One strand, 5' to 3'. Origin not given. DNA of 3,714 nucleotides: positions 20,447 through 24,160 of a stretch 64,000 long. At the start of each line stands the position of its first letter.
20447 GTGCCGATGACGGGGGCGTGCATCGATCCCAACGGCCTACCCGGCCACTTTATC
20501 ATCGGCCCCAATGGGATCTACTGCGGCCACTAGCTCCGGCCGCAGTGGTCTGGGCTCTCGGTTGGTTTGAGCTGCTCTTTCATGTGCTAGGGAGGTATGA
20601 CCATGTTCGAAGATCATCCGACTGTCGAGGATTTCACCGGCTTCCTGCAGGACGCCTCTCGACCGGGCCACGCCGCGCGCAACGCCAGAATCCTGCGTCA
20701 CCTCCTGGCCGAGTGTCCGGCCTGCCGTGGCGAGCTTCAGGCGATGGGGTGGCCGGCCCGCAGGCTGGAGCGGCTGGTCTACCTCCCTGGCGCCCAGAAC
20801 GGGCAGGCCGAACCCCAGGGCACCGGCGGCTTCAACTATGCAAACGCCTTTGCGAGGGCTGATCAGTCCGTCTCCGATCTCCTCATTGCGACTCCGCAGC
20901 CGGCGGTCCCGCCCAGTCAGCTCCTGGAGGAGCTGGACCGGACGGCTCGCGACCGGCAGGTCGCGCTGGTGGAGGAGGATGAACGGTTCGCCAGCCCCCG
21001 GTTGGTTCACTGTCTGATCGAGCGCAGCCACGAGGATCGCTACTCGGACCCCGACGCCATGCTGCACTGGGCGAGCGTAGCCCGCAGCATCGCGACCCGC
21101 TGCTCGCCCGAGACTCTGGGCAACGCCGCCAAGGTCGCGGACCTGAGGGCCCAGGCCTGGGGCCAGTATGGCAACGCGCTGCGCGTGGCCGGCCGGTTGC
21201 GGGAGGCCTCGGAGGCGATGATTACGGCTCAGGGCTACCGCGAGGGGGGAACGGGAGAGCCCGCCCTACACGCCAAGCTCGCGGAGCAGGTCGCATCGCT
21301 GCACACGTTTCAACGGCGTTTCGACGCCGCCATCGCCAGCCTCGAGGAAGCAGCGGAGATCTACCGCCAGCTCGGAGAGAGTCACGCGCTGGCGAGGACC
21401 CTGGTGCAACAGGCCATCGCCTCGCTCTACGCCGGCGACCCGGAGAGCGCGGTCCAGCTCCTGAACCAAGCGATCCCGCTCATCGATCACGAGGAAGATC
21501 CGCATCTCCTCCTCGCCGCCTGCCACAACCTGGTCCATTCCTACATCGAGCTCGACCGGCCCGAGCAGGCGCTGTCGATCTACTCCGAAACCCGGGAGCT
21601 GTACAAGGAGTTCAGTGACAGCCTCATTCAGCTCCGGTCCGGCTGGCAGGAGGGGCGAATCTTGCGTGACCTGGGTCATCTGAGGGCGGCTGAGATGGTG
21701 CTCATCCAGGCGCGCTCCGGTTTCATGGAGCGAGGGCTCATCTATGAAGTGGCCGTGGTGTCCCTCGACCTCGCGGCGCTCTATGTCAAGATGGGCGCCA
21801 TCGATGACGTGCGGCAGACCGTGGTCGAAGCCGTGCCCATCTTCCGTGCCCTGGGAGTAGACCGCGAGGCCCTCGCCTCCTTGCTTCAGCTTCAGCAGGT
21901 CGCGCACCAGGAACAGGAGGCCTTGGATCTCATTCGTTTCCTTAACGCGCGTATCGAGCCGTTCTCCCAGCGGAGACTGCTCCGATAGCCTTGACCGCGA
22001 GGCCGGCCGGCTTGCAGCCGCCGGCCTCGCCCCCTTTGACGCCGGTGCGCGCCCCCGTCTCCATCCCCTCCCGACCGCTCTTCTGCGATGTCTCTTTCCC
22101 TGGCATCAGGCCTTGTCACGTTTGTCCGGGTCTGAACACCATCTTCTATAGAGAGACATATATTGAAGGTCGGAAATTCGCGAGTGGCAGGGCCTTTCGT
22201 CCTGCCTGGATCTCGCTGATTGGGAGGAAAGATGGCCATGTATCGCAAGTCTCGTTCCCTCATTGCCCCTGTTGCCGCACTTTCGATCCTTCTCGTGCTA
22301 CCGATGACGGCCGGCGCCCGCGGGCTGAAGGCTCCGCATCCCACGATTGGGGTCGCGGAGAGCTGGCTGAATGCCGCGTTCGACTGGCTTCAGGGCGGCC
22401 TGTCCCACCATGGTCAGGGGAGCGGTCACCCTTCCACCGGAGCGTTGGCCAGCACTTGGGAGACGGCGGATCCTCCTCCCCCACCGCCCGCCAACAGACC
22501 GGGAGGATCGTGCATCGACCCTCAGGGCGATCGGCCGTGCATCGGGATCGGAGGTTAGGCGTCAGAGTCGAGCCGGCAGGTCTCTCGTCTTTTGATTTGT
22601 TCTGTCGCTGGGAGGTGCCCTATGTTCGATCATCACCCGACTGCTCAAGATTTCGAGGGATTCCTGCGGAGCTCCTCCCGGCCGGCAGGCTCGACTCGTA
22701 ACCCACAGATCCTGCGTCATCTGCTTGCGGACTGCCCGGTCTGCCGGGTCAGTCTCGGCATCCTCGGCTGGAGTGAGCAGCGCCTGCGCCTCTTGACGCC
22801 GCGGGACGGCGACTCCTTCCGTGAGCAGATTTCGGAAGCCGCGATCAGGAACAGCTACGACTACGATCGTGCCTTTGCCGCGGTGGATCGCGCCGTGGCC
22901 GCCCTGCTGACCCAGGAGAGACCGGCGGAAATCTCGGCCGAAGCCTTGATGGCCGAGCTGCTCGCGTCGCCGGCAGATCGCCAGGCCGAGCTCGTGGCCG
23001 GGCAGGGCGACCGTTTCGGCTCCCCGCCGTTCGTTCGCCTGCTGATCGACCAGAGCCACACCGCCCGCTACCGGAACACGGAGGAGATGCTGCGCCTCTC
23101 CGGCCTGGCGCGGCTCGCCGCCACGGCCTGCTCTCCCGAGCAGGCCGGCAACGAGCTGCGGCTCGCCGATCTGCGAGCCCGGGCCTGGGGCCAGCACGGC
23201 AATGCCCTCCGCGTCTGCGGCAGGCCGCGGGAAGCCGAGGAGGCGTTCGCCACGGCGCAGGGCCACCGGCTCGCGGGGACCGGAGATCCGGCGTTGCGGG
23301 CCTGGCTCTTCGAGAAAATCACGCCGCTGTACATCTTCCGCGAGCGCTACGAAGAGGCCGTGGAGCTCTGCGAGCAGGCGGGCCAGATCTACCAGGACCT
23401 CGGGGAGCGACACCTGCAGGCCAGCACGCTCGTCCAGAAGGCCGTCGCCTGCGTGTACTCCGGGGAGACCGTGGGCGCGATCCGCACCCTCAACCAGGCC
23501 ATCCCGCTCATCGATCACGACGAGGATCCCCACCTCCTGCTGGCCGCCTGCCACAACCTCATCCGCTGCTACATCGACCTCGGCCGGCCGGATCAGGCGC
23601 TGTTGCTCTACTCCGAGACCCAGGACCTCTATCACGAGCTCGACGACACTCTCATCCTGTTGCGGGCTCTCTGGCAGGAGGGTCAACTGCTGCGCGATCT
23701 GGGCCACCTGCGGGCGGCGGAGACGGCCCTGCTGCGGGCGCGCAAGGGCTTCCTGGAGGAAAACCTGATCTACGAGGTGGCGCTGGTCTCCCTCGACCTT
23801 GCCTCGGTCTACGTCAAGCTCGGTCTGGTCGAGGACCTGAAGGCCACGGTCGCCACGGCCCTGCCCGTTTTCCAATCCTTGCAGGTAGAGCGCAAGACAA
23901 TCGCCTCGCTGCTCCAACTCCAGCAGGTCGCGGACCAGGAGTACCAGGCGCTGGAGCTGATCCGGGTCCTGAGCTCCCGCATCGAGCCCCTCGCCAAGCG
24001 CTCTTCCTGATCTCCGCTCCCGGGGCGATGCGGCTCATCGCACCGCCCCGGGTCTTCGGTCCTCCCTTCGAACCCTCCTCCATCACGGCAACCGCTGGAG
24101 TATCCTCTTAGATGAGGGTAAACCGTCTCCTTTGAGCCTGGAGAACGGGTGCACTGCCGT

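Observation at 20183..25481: Tandem cassettes of a secreted small-protein gene followed by a cytoplasmic ZAS-like zinc-finger/TPR protein (3 TPR paralogs, 2 peptide genes)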

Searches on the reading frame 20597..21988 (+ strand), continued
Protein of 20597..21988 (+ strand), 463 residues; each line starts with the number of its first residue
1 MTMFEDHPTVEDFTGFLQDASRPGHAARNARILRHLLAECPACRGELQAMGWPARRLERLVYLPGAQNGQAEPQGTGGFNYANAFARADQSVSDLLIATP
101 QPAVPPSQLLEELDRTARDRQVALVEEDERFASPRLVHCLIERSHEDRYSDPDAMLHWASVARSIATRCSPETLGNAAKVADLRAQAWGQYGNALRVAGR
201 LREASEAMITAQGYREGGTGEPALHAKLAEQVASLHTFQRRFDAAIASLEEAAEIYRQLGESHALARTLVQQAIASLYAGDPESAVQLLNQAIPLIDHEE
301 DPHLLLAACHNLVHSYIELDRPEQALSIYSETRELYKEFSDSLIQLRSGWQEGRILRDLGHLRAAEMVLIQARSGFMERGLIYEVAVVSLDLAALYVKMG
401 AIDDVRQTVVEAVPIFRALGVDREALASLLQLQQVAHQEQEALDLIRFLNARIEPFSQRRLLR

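Call 73: find_encoding_contigs(protein=P0231, flank=7000, max_places=1)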
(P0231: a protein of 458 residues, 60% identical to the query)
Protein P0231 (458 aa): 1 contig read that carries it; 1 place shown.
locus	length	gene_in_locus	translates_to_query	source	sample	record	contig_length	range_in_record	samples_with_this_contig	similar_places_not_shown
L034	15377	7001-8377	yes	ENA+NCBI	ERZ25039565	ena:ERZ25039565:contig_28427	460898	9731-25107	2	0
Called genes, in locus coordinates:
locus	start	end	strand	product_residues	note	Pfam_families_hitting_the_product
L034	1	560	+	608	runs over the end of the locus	PF00691:OmpA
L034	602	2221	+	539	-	-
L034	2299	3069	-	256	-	PF04705:TSNR_N (weak), PF22435:MRM3-like_sub_bind, PF00588:SpoU_methylase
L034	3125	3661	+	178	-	PF01931:NTPase_I-T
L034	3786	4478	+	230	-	PF00438:S-AdoMet_synt_N, PF02772:S-AdoMet_synt_M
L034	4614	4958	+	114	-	PF02773:S-AdoMet_synt_C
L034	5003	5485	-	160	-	-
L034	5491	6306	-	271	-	-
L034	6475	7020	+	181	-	PF04542:Sigma70_r2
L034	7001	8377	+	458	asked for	PF13424:TPR_12 (faint)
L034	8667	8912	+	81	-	-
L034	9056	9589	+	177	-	PF04542:Sigma70_r2, PF08281:Sigma70_r4_2 (weak), PF04545:Sigma70_r4 (weak)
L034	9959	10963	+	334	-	PF13424:TPR_12 (weak)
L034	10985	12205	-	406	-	PF00270:DEAD, PF04851:ResIII (weak), PF00271:Helicase_C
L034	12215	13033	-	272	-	PF05685:Uma2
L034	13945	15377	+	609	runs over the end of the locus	PF17148:DUF5117, PF16313:DUF4953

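Call 80: search_protein_families(library=ncbifam, proteins=[L029:7463-8008:+, L029:9491-10018:+, L029:10500-11030:+, L029:10152-10373:+, L029:8001-9371:+], max_evalue=0.01)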
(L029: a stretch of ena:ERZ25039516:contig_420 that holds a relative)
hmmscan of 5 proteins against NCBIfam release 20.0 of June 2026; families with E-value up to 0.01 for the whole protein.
L029:7463-8008:+ (181 aa): 50 families (the best 25 are shown)
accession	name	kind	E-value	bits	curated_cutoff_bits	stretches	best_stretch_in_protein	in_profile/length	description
TIGR02983.1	SigE-fam_strep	subfamily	4.1e-18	65.8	141.55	1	12-165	7-158/162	SigE family RNA polymerase sigma factor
TIGR02937.1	sigma70-ECF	superfamily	5.8e-17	61.8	42.9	1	13-165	3-165/165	sigma-70 family RNA polymerase sigma factor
TIGR02989.1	Sig-70_gvs1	subfamily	1.8e-15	57.2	124.55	1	15-162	5-155/158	RNA polymerase sigma-70 factor, Rhodopirellula/Verrucomicrobium family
NF058625.1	sigma_PG0214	equivalog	3.1e-12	46.5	130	1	20-159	13-155/170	GFO_1088 family ECF-type sigma factor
TIGR02985.1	Sig70_bacteroi1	subfamily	2.7e-11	43.9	126.4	1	20-164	10-161/162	RNA polymerase sigma-70 factor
NF007222.0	PRK09640.1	equivalog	3e-09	36.7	194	1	33-165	48-182/188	RNA polymerase sigma factor SigX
NF009165.0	PRK12512.1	equivalog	9.8e-09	35.1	198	1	24-165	39-179/184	RNA polymerase sigma factor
NF040705.1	sigma_mbnA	exception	3.5e-08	33.4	350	1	33-164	21-157/272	methanobactin precursor domain-containing sigma factor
NF009191.0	PRK12539.1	subfamily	3.9e-08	33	171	1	21-163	35-177/185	sigma-70 family RNA polymerase sigma factor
TIGR02952.1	Sig70_famx2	equivalog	8.2e-08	32.3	206.45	1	39-165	39-170/170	ECF subfamily RNA polymerase sigma factor, BldN family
NF007214.0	PRK09636.1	subfamily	2e-07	30.5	271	1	36-163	29-161/293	RNA polymerase sigma factor SigJ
TIGR02957.1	SigX4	subfamily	5.2e-07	29.1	323.25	1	36-162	22-153/281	RNA polymerase sigma-70 factor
NF053879.1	RNAPolSigSigVBac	equivalog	7.3e-07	29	190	1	35-164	28-154/160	RNA polymerase sigma factor SigV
TIGR02959.1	SigZ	equivalog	1.6e-06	28.1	168.65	1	36-165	20-148/170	RNA polymerase sigma factor SigZ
NF041727.1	ECF_sigma_FecI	equivalog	4.5e-06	26.8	260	1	11-156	11-159/169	ferric citrate uptake sigma factor FecI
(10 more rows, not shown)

L029:9491-10018:+ (175 aa): 50 families (the best 25 are shown)
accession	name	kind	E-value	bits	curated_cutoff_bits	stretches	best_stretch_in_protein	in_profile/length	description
TIGR02937.1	sigma70-ECF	superfamily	2.2e-17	63.2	42.9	1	14-166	3-165/165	sigma-70 family RNA polymerase sigma factor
TIGR02989.1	Sig-70_gvs1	subfamily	2.8e-16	59.9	124.55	1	15-163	4-155/158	RNA polymerase sigma-70 factor, Rhodopirellula/Verrucomicrobium family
TIGR02983.1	SigE-fam_strep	subfamily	9.3e-16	58.1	141.55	1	13-166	7-158/162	SigE family RNA polymerase sigma factor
NF007222.0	PRK09640.1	equivalog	1.6e-12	47.4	194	1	14-168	28-184/188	RNA polymerase sigma factor SigX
TIGR02985.1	Sig70_bacteroi1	subfamily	2.5e-11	44.1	126.4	1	16-166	5-162/162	RNA polymerase sigma-70 factor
NF058625.1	sigma_PG0214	equivalog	5e-11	42.6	130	1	19-166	11-161/170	GFO_1088 family ECF-type sigma factor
NF009166.1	PRK12513.1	equivalog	3.5e-10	39.9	206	1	15-166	25-186/193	RNA polymerase sigma factor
NF009191.0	PRK12539.1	subfamily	4.6e-10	39.3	171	1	26-164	39-177/185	sigma-70 family RNA polymerase sigma factor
TIGR02957.1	SigX4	subfamily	9.5e-10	38.1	323.25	1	23-164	8-154/281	RNA polymerase sigma-70 factor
NF004113.0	PRK05602.1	equivalog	2.9e-09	36.8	208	1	14-166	47-201/211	RNA polymerase sigma factor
TIGR02959.1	SigZ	equivalog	9.5e-09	35.3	168.65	1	34-168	17-150/170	RNA polymerase sigma factor SigZ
NF007215.0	PRK09637.1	equivalog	1.8e-08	34.6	212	1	14-167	3-155/181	RNA polymerase sigma factor SigZ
TIGR02952.1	Sig70_famx2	equivalog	2.7e-08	33.9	206.45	1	32-166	30-170/170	ECF subfamily RNA polymerase sigma factor, BldN family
NF040705.1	sigma_mbnA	exception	3.3e-08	33.5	350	1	31-162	18-151/272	methanobactin precursor domain-containing sigma factor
NF006550.0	PRK09047.1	equivalog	4.3e-08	32.8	173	1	11-167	11-188/194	RNA polymerase sigma factor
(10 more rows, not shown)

L029:10500-11030:+ (176 aa): 60 families (the best 25 are shown)
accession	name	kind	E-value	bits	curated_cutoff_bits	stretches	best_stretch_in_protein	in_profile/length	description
TIGR02937.1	sigma70-ECF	superfamily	7.3e-20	71.2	42.9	1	12-163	2-163/165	sigma-70 family RNA polymerase sigma factor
TIGR02983.1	SigE-fam_strep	subfamily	1.2e-18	67.6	141.55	1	12-166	7-159/162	SigE family RNA polymerase sigma factor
TIGR02989.1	Sig-70_gvs1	subfamily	9.4e-18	64.6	124.55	1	35-162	25-155/158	RNA polymerase sigma-70 factor, Rhodopirellula/Verrucomicrobium family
TIGR02985.1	Sig70_bacteroi1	subfamily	2.7e-17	63.4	126.4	1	17-164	7-161/162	RNA polymerase sigma-70 factor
NF058625.1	sigma_PG0214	equivalog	9.8e-14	51.4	130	1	34-156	27-152/170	GFO_1088 family ECF-type sigma factor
NF009188.0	PRK12536.1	subfamily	9.7e-11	41.9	250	1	15-164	34-185/190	RNA polymerase sigma factor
NF009176.0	PRK12524.1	equivalog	1.3e-10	41.4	264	1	36-165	51-184/196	RNA polymerase sigma factor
TIGR02952.1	Sig70_famx2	equivalog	2.8e-10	40.4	206.45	1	38-165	38-170/170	ECF subfamily RNA polymerase sigma factor, BldN family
NF009191.0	PRK12539.1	subfamily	4.8e-10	39.3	171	1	33-163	47-177/185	sigma-70 family RNA polymerase sigma factor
NF009165.0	PRK12512.1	equivalog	8.4e-10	38.5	198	1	28-165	43-179/184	RNA polymerase sigma factor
TIGR02984.1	Sig-70_plancto1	subfamily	3.1e-09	36.7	183.75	1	89-164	113-187/189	RNA polymerase sigma-70 factor, Planctomycetaceae-specific subfamily 1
NF004113.0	PRK05602.1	equivalog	4.5e-09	36.2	208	1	34-165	68-201/211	RNA polymerase sigma factor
NF007222.0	PRK09640.1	equivalog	1.5e-08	34.4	194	1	13-143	28-160/188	RNA polymerase sigma factor SigX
TIGR02959.1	SigZ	equivalog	3e-08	33.7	168.65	1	28-164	11-147/170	RNA polymerase sigma factor SigZ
NF007214.0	PRK09636.1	subfamily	3e-08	33.2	271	1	17-161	10-159/293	RNA polymerase sigma factor SigJ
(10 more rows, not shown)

L029:10152-10373:+ (73 aa): 0 families

L029:8001-9371:+ (456 aa): 1 family
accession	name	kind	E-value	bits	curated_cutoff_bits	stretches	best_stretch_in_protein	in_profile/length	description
NF053720.1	NsdA_fam_reg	subfamily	5.3e-05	22.9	75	1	231-402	218-396/432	NsdA family TPR-like regulatory protein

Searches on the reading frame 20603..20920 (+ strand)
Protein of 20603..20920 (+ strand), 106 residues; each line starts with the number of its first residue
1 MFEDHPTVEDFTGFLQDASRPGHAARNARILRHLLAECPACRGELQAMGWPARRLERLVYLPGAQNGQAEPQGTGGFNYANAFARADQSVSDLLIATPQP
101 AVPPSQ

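Call 49: search_solved_structures(query=A3, max_evalue=10, show_alignments=3)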
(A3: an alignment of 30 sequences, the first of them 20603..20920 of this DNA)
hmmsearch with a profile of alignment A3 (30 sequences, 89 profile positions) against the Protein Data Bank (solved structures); distinct sequences matched with E-value up to 10: 6.
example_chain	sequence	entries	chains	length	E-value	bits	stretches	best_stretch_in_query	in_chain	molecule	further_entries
3efg_A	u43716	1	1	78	0.39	14.2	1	12-34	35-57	Protein slyX homolog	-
8rlz_A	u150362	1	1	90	0.63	13.5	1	10-51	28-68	Antisigma factor DdvA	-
3hug_B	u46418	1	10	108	0.8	13.2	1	14-46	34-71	PROBABLE CONSERVED MEMBRANE PROTEIN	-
5nnp_A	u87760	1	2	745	1.8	12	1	25-55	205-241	N-terminal acetyltransferase-like protein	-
5nnr_A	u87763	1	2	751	1.8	12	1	25-55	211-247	N-terminal acetyltransferase-like protein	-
5k2m_E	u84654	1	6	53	2.7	11.5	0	30-47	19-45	Probable lysine biosynthesis protein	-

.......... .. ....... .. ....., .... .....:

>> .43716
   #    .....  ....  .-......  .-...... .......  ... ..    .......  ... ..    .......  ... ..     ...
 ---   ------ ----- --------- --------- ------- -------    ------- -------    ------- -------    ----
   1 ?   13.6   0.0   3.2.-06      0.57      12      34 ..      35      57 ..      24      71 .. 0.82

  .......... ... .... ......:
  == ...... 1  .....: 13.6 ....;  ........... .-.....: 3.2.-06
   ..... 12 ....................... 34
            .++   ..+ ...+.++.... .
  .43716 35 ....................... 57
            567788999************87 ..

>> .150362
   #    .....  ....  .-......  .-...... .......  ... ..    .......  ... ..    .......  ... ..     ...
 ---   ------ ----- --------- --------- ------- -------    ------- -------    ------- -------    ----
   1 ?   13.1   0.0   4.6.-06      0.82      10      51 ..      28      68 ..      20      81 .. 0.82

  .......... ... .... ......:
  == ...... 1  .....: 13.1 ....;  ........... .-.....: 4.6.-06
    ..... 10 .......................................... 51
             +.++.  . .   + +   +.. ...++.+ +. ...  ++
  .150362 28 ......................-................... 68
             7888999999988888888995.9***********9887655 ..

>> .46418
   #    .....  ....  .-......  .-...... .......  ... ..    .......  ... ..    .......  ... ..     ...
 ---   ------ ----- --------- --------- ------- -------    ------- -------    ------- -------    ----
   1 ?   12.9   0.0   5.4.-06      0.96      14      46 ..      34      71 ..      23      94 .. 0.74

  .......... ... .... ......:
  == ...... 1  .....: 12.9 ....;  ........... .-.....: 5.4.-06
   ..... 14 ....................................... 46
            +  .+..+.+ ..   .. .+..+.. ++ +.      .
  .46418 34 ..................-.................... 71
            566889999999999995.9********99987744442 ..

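Call 50: search_protein_families(library=pfam, alignment_id=A3, max_evalue=10)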
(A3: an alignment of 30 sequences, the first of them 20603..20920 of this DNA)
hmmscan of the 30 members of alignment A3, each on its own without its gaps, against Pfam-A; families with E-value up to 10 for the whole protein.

A. member 1, window:20603-20920:+ (106 aa): 0 families

B. families by the number of members that match (of 30 scanned): 15 families
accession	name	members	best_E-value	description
PF13490.11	zf-HC2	4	0.0075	Putative zinc-finger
PF19790.4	DUF6274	2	0.059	Family of unknown function (DUF6274)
PF25317.1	SAM_SMF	1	0.018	SMF/DprA SAM domain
PF09662.15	Phenyl_P_gamma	1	0.029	Phenylphosphate carboxylase gamma subunit (Phenyl_P_gamma)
PF00920.27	ILVD_EDD_N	1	0.034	Dihydroxy-acid/6-phosphogluconate dehydratase N-terminal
PF11157.13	DUF2937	1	0.054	Protein of unknown function (DUF2937)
PF09335.16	VTT_dom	1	0.07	VTT domain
PF02479.21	Herpes_IE68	1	0.078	Herpesvirus immediate early protein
PF10945.13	CBP_BcsR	1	0.088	Cellulose biosynthesis protein BcsR-like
PF02474.21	NodA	1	0.097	Nodulation protein A (NodA)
PF01667.23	Ribosomal_S27e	1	0.12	Ribosomal protein S27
PF07631.16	PSD4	1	0.14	Protein of unknown function (DUF1592)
PF18551.6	TackOD1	1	0.19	Thaumarchaeal output domain 1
PF09845.14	OapC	1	0.33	Origin-associated protein OapC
PF13973.12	DUF4222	1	0.36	Domain of unknown function (DUF4222)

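Call 59: predict_structure(alignment_id=A3)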
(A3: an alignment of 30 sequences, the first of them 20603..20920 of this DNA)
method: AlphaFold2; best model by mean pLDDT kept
length: 106 residues; sequences in the alignment: 30
mean_pLDDT: 76.2   pTM: 0.48
mean pLDDT of the five models: 76.2, 74.7, 74.3, 70.0, 67.4
residues with pLDDT >= 90: 11; 70-90: 61; 50-70: 25; < 50: 9
segments of 3 or more residues with pLDDT < 50: 64-66, 68-70
pLDDT, mean of each block of 10 residues (from residue 1): 78 84 85 88 90 78 50 60 84 71 64
secondary structure, 60 per line:
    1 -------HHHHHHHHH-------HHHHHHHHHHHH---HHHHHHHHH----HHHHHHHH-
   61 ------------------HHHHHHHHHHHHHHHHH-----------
elements in order: H8-16 H24-35 H39-47 H52-59 H79-95

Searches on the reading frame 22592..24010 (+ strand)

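Call 3: search_protein_families(library=pfam, proteins=[window:22592-24010:+], max_evalue=1)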
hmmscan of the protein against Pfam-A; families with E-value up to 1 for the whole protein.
window:22592-24010:+ (472 aa): 13 families
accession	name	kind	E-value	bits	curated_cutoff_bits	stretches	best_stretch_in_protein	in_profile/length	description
PF13424.12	TPR_12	-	1.7e-13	51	30.1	2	247-305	13-73/77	Tetratricopeptide repeat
PF00515.34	TPR_1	-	6.5e-07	29.4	27.8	1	319-346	3-30/34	Tetratricopeptide repeat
PF17874.7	TPR_MalT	-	1.7e-06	28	45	1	246-385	10-150/336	MalT-like TPR region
PF13176.12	TPR_7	-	2e-06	27.9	27.9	1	319-340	1-22/36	Tetratricopeptide repeat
PF13181.12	TPR_8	-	3.7e-06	27.1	25.7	0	358-383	2-27/34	Tetratricopeptide repeat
PF14559.12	TPR_19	-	0.00017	22.3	25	2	291-341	5-49/68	Tetratricopeptide repeat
PF07719.23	TPR_2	-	0.00024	21.4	27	0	247-268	11-32/34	Tetratricopeptide repeat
PF14938.12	SNAP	-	0.0014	18.6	25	1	247-349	45-147/282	Soluble NSF attachment protein, SNAP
PF13428.12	TPR_14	-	0.0015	19.5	23.5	0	197-222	2-27/44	Tetratricopeptide repeat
PF01535.26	PPR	-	0.012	16.2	25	0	322-342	5-25/31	PPR repeat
PF13414.12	TPR_11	-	0.033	14.3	26.8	0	251-272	15-36/42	TPR repeat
PF13432.12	TPR_16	-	0.11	13.5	32.7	1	363-414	3-48/65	Tetratricopeptide repeat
PF12895.13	ANAPC3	-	0.18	12.6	27.2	0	284-340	30-79/82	Anaphase-promoting complex, cyclosome, subunit 3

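Call 4: search_protein_families(library=ncbifam, proteins=[window:22592-24010:+], max_evalue=1)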
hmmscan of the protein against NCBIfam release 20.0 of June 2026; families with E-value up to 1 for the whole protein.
window:22592-24010:+ (472 aa): 5 families
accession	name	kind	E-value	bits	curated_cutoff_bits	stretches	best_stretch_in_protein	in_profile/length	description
NF053617.1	SARPRegAfsRStmc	equivalog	5.3e-08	31.3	1430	2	283-390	782-889/986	SARP-family global regulator AfsR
NF053720.1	NsdA_fam_reg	subfamily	1.3e-07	31.5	75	2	223-313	226-320/432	NsdA family TPR-like regulatory protein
NF041717.1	HaaA_phane_TPR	equivalog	0.00061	18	1125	1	206-385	562-740/882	cyclophane-containing RiPP biosynthesis TPR protein HaaT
TIGR00756.2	PPR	repeat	0.11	12.6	20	0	320-342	3-25/35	pentatricopeptide repeat protein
NF009157.0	PRK12497.4-3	equivalog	0.25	11.8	152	1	375-411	72-108/116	YraN family protein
